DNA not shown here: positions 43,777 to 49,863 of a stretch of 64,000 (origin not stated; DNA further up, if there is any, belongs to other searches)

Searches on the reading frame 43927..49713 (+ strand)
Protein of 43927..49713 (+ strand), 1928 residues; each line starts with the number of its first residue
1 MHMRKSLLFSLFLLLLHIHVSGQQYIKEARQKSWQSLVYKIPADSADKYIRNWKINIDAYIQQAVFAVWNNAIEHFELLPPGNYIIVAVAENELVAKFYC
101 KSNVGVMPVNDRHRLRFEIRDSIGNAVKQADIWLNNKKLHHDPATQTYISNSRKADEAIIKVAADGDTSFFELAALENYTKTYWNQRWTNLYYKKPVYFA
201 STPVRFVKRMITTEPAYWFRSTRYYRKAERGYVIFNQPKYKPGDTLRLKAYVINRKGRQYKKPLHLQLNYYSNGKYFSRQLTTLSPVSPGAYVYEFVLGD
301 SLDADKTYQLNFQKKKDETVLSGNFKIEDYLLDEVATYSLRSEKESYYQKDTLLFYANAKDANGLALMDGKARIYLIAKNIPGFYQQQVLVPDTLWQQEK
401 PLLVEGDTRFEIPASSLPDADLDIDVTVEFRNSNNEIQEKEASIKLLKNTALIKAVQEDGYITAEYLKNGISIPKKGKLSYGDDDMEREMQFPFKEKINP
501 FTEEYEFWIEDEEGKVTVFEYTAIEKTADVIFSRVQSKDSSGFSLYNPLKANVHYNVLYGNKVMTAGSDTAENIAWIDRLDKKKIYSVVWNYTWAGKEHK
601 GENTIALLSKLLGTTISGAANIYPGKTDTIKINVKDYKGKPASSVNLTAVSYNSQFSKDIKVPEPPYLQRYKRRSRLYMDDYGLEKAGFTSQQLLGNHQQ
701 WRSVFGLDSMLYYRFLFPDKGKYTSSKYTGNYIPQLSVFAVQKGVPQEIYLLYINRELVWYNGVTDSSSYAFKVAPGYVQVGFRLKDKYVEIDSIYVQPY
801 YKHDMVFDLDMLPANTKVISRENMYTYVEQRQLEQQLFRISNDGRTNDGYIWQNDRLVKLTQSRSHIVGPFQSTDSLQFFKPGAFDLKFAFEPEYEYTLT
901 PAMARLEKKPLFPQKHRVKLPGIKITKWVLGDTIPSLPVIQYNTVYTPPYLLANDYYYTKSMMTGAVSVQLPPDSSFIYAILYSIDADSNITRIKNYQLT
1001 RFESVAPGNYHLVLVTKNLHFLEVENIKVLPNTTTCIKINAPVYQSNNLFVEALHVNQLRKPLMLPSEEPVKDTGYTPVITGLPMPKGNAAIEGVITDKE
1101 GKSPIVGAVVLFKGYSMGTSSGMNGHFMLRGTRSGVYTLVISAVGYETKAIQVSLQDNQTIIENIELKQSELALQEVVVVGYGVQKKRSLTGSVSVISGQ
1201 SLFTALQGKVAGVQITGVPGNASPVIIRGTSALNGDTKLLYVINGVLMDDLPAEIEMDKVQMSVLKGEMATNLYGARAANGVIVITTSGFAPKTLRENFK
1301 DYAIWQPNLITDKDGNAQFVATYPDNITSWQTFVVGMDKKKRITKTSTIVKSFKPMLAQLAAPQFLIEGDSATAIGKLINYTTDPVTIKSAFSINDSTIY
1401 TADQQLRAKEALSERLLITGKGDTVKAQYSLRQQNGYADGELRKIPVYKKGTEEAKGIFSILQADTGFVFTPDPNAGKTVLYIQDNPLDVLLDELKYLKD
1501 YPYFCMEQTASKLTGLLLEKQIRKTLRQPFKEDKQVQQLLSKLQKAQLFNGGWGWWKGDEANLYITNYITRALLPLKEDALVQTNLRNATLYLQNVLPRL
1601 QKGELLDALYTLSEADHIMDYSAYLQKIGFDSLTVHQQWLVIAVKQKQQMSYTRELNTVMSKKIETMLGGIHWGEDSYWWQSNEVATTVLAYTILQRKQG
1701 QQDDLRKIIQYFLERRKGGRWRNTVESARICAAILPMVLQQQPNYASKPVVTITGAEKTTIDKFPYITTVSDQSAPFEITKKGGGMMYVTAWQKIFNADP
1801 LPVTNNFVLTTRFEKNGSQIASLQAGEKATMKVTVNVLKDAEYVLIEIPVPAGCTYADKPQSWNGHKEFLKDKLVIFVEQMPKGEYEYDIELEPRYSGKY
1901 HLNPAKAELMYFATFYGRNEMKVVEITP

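Call 19: search_protein_families(library=ncbifam, proteins=[window:43927-49713:+], max_evalue=0.1)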
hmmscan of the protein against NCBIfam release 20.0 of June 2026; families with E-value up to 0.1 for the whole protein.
window:43927-49713:+ (1928 aa): 4 families
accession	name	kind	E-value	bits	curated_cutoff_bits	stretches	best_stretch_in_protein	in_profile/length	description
TIGR04056.1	OMP_RagA_SusC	subfamily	2.2e-49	168.6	368.25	1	1092-1287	3-203/981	SusC/RagA family TonB-linked outer membrane protein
TIGR04057.1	SusC_RagA_signa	signature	9.8e-11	41.3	46.2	1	1261-1287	4-30/31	SusC/RagA subfamily TonB-dependent outer membrane receptor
NF052345.1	S_layer_anammox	exception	1e-08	33.1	1400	1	1066-1171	1290-1395/1596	Kustd1514 family S-layer glycoprotein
NF053692.1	BamP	equivalog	0.04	13.3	230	1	1118-1182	51-113/251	BamP family beta-barrel-assembly machinery protein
